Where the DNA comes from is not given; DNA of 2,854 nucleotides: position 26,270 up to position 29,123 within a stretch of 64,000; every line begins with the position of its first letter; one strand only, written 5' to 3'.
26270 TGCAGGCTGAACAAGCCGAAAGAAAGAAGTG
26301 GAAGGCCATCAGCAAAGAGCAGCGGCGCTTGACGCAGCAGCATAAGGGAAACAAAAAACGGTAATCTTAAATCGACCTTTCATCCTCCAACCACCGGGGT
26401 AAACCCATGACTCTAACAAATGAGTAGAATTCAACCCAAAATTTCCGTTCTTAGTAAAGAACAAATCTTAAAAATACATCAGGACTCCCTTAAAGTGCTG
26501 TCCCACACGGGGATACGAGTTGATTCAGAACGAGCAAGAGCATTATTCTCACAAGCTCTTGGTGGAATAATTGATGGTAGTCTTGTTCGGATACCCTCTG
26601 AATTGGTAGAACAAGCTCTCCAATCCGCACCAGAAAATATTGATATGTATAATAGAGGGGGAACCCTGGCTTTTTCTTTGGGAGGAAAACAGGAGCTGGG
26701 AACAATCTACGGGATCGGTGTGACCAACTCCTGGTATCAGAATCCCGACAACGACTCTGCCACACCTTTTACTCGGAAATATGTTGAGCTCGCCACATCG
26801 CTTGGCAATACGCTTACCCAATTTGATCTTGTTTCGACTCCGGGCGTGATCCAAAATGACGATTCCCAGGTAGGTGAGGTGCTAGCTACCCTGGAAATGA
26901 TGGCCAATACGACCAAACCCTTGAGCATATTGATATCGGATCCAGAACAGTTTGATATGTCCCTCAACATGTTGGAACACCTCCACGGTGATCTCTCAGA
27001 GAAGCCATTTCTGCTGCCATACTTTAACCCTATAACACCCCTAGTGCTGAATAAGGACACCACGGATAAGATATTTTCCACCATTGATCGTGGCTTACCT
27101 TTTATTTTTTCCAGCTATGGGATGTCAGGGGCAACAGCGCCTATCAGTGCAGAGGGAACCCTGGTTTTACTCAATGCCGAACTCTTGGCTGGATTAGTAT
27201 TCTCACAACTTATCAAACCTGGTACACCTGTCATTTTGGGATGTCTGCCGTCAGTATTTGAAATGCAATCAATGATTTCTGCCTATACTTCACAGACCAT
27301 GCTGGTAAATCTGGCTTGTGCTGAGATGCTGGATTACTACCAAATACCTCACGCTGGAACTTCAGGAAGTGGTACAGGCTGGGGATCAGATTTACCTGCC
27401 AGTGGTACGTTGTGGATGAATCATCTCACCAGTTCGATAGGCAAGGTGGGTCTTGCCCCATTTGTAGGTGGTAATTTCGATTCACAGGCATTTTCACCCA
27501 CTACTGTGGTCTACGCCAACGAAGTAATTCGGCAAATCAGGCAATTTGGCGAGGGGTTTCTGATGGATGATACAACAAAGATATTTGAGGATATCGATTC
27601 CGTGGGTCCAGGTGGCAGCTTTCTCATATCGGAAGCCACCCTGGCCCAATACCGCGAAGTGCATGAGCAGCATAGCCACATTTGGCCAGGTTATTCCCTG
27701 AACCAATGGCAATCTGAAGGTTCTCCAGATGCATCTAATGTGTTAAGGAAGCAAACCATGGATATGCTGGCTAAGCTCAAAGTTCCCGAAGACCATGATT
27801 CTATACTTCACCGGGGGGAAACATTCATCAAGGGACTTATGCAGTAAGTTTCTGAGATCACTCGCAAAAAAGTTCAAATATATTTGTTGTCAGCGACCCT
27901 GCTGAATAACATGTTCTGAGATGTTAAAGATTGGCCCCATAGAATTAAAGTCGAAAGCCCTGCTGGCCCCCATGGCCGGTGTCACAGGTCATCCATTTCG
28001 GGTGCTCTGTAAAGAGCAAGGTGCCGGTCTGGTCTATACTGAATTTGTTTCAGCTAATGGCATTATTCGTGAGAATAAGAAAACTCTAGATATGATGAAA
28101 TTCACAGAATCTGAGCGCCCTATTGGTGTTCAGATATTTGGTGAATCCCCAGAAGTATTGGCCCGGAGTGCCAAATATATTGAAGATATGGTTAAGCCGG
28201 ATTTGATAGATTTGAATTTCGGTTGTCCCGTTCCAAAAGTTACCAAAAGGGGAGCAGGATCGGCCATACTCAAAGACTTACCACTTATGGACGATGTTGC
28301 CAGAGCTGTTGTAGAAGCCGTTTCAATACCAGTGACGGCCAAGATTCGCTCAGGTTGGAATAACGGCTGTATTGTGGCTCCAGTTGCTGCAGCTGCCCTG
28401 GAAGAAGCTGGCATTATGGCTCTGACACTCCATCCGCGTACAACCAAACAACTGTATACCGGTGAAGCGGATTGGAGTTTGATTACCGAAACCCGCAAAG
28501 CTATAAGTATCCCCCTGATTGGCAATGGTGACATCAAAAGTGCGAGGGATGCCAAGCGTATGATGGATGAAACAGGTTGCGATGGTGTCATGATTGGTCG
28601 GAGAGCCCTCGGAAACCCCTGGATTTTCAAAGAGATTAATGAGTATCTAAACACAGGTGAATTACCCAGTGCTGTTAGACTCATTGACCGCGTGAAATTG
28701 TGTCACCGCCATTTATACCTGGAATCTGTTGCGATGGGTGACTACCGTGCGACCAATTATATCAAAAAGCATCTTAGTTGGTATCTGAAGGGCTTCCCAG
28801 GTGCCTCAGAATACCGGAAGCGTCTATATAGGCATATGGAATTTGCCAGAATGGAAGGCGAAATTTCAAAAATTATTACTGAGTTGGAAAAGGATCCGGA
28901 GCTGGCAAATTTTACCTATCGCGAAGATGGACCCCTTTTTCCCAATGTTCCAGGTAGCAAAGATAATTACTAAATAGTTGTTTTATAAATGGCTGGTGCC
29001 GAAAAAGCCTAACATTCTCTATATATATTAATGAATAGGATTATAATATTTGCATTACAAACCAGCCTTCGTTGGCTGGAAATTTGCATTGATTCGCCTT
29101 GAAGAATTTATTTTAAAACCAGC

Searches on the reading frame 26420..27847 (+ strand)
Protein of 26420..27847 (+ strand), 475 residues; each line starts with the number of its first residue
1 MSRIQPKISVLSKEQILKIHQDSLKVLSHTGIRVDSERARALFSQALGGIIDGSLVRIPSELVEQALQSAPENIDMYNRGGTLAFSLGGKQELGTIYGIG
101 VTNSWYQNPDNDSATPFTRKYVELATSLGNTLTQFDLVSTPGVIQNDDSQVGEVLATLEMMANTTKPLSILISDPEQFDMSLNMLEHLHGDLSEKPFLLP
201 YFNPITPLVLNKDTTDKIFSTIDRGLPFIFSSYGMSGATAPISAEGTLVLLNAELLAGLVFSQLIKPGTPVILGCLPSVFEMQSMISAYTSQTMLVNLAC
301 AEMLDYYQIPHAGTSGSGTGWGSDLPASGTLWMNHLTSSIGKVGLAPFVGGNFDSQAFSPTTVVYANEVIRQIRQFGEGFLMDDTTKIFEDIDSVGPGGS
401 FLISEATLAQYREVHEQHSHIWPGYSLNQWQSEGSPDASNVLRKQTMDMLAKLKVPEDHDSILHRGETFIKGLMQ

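Call 53: search_protein_families(library=pfam, proteins=[window:26420-27847:+], max_evalue=0.001)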
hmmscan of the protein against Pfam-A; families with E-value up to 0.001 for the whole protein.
window:26420-27847:+ (475 aa): 1 family
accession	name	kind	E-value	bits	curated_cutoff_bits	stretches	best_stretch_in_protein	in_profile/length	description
PF06253.16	MTTB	-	1.8e-50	171.8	25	1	3-462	26-484/500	Trimethylamine methyltransferase (MTTB)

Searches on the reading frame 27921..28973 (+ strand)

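Call 7: search_protein_families(library=pfam, proteins=[window:27921-28973:+], max_evalue=0.001)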
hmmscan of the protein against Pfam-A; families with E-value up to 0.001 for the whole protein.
window:27921-28973:+ (350 aa): 2 families
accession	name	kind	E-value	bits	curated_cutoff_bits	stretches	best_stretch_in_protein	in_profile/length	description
PF01207.24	Dus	-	4.6e-88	295.8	20.4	1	14-304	1-291/311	Dihydrouridine synthase (Dus)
PF01180.27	DHO_dh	-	4.7e-05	23.2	27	0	67-244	96-288/291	Dihydroorotate dehydrogenase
